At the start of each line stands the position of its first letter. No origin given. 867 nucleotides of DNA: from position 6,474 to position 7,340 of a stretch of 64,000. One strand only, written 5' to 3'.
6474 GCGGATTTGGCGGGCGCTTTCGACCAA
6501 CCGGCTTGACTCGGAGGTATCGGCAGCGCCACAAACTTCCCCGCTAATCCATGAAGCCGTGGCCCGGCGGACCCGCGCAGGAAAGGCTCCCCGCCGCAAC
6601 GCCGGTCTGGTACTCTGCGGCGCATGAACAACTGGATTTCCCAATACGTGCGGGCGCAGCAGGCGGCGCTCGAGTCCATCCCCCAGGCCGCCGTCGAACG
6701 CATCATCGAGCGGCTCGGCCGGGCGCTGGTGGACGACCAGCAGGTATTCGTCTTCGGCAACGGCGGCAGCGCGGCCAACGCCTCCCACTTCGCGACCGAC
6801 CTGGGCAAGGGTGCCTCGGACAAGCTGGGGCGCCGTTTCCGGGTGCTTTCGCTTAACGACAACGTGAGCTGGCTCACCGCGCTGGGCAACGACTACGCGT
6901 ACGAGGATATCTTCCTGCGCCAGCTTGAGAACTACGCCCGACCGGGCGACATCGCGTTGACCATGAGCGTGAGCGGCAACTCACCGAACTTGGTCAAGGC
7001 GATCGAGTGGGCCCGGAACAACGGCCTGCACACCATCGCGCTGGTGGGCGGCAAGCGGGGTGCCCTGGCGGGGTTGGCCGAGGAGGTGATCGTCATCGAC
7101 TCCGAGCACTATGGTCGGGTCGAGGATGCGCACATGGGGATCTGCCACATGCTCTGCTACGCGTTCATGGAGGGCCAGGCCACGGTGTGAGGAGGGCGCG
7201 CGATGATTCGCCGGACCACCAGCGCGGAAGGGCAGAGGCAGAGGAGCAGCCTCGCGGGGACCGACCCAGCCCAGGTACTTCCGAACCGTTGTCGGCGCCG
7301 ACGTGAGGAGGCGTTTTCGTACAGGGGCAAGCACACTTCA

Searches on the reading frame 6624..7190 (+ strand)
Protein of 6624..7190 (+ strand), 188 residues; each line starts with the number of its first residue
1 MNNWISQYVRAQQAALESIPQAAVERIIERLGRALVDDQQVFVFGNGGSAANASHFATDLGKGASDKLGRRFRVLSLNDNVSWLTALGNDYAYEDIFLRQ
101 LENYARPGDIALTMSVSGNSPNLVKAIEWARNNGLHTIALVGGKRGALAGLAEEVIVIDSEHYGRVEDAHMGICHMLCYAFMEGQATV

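Call 8: find_encoding_contigs(protein=window:6624-7190:+, flank=10000, max_places=10)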
Protein window:6624-7190:+ (188 aa): 8 contigs read that carry it; 8 places shown.
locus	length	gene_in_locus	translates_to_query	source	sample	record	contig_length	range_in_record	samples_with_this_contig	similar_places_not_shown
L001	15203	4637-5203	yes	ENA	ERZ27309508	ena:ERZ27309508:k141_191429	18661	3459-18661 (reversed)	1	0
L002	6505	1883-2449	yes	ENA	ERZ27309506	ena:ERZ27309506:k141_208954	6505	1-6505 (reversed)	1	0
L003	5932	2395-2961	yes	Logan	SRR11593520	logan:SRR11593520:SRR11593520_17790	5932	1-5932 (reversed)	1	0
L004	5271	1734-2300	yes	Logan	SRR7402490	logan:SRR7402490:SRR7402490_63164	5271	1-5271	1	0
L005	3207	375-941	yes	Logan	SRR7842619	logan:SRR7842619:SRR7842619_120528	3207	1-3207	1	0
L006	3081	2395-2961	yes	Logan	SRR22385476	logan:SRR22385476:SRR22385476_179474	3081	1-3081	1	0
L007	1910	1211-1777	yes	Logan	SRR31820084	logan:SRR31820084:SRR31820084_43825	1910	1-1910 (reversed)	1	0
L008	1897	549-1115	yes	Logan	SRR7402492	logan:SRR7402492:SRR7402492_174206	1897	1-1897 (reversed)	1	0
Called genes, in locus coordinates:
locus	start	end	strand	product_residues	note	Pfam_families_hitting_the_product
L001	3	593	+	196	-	?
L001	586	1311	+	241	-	-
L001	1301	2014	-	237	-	PF05685:Uma2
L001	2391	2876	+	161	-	PF22811:Zn_ribbon_NrdR, PF03477:ATP-cone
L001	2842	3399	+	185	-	-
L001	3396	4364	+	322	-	PF02899:Phage_int_SAM_1, PF13495:Phage_int_SAM_4 (weak), PF00589:Phage_integrase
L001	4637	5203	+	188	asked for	PF13580:SIS_2, PF01380:SIS (faint)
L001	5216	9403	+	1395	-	PF18582:HZS_alpha, PF03781:FGE-sulfatase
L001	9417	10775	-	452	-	PF01408:GFO_IDH_MocA, PF19051:GFO_IDH_MocA_C2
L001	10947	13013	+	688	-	PF00456:Transketolase_N, PF00676:E1_dh, PF13292:DXP_synthase_N (weak), PF02779:Transket_pyr, PF02780:Transketolase_C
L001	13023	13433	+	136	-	PF14539:DUF4442 (weak), PF03061:4HBT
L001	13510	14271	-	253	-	-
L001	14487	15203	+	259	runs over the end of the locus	PF00551:Formyl_trans_N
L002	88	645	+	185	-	-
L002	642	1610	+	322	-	PF02899:Phage_int_SAM_1, PF13495:Phage_int_SAM_4 (weak), PF00589:Phage_integrase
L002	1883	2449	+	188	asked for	PF13580:SIS_2, PF01380:SIS (faint)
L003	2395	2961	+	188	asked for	PF13580:SIS_2, PF01380:SIS (faint)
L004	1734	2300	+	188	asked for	PF13580:SIS_2, PF01380:SIS (faint)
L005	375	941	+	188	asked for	PF13580:SIS_2, PF01380:SIS (faint)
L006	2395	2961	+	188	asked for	PF13580:SIS_2, PF01380:SIS (faint)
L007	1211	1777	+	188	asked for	PF13580:SIS_2, PF01380:SIS (faint)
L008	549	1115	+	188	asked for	PF13580:SIS_2, PF01380:SIS (faint)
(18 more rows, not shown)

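Call 13: find_related_loci(query=L001:2842-3396:+, collection=genome_contigs, flank=6000)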
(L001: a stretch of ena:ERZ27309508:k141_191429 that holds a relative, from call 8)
Query L001:2842-3396:+ (185 aa) in genome_contigs; peptide patterns used: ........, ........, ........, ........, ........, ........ (x = any residue, [..] = any of these).
107 stretches matched a pattern; 9 encode a relative of the query (tblastn E <= 1e-3); 9 distinct loci.
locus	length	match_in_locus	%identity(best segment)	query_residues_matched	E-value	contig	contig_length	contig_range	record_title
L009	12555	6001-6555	99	1-185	3e-120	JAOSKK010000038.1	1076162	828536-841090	MAG: Verrucomicrobia bacterium isolate FR_27 FR-Pedosphaerales-1_s8, whole genome shotgun sequence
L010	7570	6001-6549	72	1-184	1e-86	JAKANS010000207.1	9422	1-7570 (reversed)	MAG: bacterium isolate WY5.bin88 NODE_13067_length_9422_cov_3.097149, whole genome shotgun sequence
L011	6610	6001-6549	69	1-184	1e-80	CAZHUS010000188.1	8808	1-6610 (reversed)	MAG TPA_asm: uncultured Verrucomicrobiota bacterium isolate binchicken_co16_315 genome assembly, contig: NODE_13121_leng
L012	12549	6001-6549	68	1-184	1e-78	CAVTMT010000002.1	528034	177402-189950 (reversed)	MAG: uncultured bacterium isolate MFD05942.bin.1.375 genome assembly, contig: contig_15716, whole genome shotgun sequenc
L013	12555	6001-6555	64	1-185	1e-67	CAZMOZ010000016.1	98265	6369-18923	MAG TPA_asm: uncultured Verrucomicrobiota bacterium isolate binchicken_co107_126 genome assembly, contig: NODE_487_lengt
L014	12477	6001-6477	30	28-174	1e-16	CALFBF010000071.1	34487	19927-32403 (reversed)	MAG: uncultured Roseibacillus sp. isolate H1_Bin_Bin_3_1_1 genome assembly, contig: c_000000097702, whole genome shotgun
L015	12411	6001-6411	32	26-168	8e-14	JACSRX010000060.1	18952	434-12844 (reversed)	MAG: Chthoniobacterales bacterium isolate VE1 contig-70_3329, whole genome shotgun sequence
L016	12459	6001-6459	30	7-168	4e-11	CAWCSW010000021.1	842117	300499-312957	MAG: uncultured Verrucomicrobiae bacterium isolate MFD05442.bin.2.226 genome assembly, contig: contig_5402, whole genome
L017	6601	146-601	23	28-167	1e-10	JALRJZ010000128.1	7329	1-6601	MAG: Akkermansiaceae bacterium isolate WKH.23 NODE_128_length_7329_cov_3.406233, whole genome shotgun sequence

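Call 19: search_protein_families(library=pfam, proteins=[L001:2391-2873:+, L001:2842-3396:+, window:6624-7190:+])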
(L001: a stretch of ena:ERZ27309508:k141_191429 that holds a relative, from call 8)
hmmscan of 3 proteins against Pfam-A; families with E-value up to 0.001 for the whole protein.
L001:2391-2873:+ (161 aa): 2 families
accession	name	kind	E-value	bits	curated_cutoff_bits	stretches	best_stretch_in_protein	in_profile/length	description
PF03477.21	ATP-cone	-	5.3e-24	85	25.8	1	50-136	2-87/88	ATP cone domain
PF22811.2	Zn_ribbon_NrdR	-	2.1e-19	69.6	27.2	1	1-42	1-42/42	Transcriptional repressor NrdR-like, N-terminal domain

L001:2842-3396:+ (185 aa): 0 families

window:6624-7190:+ (188 aa): 2 families
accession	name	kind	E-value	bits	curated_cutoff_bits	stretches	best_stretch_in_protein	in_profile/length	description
PF13580.11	SIS_2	-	5.4e-18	65.8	27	1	8-142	2-138/138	SIS domain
PF01380.27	SIS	-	8.8e-06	26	25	1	103-160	49-106/131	SIS domain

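Call 45: search_protein_families(library=ncbifam, proteins=[L001:2391-2873:+, L001:2842-3396:+], max_evalue=0.01)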
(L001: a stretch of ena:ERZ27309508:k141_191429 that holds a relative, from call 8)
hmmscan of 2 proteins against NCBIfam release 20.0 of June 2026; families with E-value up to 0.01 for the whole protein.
L001:2391-2873:+ (161 aa): 4 families
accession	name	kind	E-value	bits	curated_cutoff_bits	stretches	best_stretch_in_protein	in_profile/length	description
TIGR00244.1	TIGR00244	equivalog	1.1e-55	187.7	124.65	1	1-147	1-147/147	transcriptional regulator NrdR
NF006732.0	PRK09263.1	equivalog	0.00032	19.2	657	1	50-135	4-88/712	anaerobic ribonucleoside-triphosphate reductase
NF005497.0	PRK07111.1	equivalog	0.00076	17.9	764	1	49-132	3-88/746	anaerobic ribonucleoside triphosphate reductase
TIGR04165.1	methano_modCys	hypoth_equivalog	0.0081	16.4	60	0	2-39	9-47/50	TIGR04165 family Cys-rich peptide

L001:2842-3396:+ (185 aa): 0 families

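Call 51: search_solved_structures(query=L001:2842-3396:+, max_evalue=1)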
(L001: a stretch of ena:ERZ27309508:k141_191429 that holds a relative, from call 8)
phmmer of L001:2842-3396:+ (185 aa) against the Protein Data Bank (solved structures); distinct sequences matched with E-value up to 1: 0.

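Call 52: search_solved_structures(query=L001:2391-2873:+, max_evalue=0.001)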
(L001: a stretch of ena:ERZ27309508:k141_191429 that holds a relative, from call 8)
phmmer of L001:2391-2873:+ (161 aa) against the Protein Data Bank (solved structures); distinct sequences matched with E-value up to 0.001: 5.
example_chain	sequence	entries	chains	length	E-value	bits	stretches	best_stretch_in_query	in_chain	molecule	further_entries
9fvr_A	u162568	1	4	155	2.6e-40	141.2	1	1-151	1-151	Transcriptional repressor NrdR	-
9fxk_A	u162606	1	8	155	1e-39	139.3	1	1-151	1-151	Transcriptional repressor NrdR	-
9fzf_A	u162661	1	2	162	1e-39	139.2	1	1-149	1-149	Transcriptional repressor NrdR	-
9gex_A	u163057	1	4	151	7.2e-39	136.5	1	1-148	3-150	Transcriptional repressor NrdR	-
7p37_A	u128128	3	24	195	1.8e-34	122.2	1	1-148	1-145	Transcriptional repressor NrdR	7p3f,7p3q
